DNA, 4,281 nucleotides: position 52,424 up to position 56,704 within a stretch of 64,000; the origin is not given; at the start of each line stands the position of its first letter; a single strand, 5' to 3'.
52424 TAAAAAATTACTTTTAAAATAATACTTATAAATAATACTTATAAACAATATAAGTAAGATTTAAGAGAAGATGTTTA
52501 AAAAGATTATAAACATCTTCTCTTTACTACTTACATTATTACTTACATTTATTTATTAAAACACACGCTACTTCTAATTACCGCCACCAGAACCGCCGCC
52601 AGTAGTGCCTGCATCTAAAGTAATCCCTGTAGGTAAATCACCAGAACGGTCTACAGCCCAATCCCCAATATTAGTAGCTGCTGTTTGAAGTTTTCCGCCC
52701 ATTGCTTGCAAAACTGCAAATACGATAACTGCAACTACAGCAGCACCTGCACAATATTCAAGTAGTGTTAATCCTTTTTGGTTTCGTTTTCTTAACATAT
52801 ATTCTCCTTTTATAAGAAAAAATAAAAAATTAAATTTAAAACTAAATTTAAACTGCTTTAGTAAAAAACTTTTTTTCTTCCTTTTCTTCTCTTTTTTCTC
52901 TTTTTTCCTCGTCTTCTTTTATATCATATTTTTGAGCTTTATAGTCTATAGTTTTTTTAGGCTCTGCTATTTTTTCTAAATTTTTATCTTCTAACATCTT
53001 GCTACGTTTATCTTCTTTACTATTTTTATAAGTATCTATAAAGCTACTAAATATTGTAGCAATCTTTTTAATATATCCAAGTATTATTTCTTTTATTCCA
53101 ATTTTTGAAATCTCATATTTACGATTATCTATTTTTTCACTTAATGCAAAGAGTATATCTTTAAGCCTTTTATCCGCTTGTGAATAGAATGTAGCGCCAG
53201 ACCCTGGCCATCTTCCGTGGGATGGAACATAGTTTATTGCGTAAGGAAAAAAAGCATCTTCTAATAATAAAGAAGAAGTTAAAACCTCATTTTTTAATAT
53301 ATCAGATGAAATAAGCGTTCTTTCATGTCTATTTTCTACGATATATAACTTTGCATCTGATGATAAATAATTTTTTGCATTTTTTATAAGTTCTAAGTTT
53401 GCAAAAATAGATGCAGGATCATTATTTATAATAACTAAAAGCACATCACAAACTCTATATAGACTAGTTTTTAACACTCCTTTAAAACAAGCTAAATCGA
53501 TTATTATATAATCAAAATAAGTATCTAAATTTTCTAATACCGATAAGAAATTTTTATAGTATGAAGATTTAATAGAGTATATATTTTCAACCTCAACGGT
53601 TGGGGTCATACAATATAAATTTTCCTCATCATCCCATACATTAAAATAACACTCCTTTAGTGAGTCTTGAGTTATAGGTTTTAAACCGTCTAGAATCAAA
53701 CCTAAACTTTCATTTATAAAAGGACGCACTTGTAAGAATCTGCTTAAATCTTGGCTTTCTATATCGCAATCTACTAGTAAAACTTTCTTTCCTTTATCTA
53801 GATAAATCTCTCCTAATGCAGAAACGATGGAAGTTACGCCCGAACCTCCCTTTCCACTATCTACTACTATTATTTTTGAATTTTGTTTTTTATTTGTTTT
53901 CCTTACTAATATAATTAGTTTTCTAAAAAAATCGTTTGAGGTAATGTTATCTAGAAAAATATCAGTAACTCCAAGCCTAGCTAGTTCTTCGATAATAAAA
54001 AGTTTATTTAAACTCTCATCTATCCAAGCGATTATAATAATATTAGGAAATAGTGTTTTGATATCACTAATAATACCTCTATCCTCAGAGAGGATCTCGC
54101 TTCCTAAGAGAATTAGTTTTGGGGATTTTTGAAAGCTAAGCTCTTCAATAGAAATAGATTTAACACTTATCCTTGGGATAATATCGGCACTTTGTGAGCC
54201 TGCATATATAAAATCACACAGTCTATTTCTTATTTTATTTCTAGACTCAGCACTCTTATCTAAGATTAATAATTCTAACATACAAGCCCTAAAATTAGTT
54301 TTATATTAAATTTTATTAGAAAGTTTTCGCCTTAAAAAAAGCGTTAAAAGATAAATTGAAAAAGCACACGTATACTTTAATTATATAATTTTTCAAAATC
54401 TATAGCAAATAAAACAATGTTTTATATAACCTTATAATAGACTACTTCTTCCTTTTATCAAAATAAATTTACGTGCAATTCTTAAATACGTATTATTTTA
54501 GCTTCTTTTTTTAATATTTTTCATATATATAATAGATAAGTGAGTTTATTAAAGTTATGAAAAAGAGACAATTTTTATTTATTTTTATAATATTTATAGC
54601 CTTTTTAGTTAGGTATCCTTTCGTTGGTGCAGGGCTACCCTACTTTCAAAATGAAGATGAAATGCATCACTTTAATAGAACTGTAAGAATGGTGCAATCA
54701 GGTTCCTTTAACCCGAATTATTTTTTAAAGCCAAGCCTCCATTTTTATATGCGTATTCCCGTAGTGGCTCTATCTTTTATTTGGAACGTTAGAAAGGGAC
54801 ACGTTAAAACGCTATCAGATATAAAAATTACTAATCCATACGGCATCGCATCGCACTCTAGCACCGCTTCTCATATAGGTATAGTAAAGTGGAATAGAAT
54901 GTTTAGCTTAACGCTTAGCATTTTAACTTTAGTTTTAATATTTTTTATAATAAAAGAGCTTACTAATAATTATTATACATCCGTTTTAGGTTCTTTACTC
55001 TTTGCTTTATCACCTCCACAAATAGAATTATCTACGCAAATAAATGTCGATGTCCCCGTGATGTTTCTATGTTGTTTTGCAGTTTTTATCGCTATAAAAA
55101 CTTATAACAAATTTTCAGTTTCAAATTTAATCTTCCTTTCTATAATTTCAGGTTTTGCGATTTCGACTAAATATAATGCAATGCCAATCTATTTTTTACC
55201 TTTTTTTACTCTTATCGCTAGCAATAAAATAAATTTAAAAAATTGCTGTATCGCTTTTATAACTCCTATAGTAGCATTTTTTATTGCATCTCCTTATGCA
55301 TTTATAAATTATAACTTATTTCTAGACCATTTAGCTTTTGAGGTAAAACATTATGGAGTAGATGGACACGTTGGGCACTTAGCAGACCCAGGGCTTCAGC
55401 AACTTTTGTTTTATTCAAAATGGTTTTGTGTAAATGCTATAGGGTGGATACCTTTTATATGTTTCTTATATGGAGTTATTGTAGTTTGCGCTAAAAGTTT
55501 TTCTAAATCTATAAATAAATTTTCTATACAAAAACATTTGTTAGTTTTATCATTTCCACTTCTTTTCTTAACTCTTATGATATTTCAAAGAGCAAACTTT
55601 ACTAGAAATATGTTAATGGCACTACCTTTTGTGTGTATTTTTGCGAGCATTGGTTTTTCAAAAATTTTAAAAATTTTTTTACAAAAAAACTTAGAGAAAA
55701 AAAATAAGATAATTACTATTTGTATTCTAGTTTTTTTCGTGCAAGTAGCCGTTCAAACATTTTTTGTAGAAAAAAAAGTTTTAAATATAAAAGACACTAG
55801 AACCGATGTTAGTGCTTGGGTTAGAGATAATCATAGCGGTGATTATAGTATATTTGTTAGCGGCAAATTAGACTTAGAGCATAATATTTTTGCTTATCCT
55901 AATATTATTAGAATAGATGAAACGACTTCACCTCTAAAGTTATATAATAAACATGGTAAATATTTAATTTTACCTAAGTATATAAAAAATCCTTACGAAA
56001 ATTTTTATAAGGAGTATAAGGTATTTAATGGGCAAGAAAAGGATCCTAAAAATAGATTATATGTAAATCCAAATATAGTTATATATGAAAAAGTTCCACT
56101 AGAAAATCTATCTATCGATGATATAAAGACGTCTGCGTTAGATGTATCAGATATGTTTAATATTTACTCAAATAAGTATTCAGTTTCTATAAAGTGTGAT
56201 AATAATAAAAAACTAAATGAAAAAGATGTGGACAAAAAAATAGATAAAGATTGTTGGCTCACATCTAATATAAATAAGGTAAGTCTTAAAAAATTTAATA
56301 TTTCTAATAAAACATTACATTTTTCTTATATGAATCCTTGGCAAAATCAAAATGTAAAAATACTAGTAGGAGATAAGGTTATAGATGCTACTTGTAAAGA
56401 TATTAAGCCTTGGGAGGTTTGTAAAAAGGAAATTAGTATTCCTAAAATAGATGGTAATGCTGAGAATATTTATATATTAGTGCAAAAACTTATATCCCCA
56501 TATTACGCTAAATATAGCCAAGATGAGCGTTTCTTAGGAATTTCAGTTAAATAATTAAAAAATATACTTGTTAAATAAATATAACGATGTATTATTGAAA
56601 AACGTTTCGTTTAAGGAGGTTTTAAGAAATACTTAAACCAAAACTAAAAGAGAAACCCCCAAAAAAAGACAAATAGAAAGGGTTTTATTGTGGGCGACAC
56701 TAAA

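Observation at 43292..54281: Non-canonical Tad (Flp pilus) locus: no secretin and no prepilin peptidase, tadZ placed before flp, a MITE exactly where rcpA would be expected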

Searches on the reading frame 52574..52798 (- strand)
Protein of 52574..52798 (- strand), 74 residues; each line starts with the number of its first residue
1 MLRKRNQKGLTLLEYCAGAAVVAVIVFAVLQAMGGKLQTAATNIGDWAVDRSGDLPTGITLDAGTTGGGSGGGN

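Call 6: search_protein_families(library=pfam, proteins=[window:52574-52798:-], max_evalue=0.01)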
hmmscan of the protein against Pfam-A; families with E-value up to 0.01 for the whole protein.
window:52574-52798:- (74 aa): 1 family
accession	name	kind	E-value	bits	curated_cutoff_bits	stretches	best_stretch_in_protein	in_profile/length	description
PF04964.19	Flp_Fap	-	1.1e-07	32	32.2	1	4-46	2-44/46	Flp/Fap pilin component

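Call 32: search_protein_families(library=ncbifam, proteins=[window:52574-52798:-], max_evalue=0.01)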
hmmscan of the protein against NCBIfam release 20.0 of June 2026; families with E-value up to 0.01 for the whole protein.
window:52574-52798:- (74 aa): 0 families

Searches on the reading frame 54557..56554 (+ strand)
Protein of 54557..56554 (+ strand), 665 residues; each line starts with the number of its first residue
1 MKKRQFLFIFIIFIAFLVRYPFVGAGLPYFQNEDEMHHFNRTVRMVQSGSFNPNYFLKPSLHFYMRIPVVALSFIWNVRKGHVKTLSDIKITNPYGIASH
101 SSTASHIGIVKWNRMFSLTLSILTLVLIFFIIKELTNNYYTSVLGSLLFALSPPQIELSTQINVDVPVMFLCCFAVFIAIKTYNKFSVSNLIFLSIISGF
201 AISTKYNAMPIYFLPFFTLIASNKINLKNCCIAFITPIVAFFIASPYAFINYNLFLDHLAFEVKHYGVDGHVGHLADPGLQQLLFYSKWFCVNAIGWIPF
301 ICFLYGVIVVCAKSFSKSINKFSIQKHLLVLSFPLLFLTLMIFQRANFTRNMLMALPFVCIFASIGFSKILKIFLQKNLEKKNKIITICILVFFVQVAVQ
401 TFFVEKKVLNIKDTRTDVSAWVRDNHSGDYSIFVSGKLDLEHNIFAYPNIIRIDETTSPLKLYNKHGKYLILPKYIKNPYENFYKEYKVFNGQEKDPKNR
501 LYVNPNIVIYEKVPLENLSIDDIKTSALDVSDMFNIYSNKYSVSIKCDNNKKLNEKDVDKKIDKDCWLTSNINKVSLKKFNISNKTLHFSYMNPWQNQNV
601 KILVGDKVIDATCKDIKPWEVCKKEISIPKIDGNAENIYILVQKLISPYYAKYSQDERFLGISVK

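Call 7: search_protein_families(library=pfam, proteins=[window:54557-56554:+], max_evalue=0.001)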
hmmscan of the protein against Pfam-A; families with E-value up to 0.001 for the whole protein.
window:54557-56554:+ (665 aa): 2 families
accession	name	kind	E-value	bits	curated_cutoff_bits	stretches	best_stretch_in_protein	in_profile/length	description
PF13231.12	PMT_2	-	3e-09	37.7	26.1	1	114-247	25-157/160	Dolichyl-phosphate-mannose-protein mannosyltransferase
PF02366.24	PMT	-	2e-08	34.5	22.7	1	112-218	84-195/245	Dolichyl-phosphate-mannose-protein mannosyltransferase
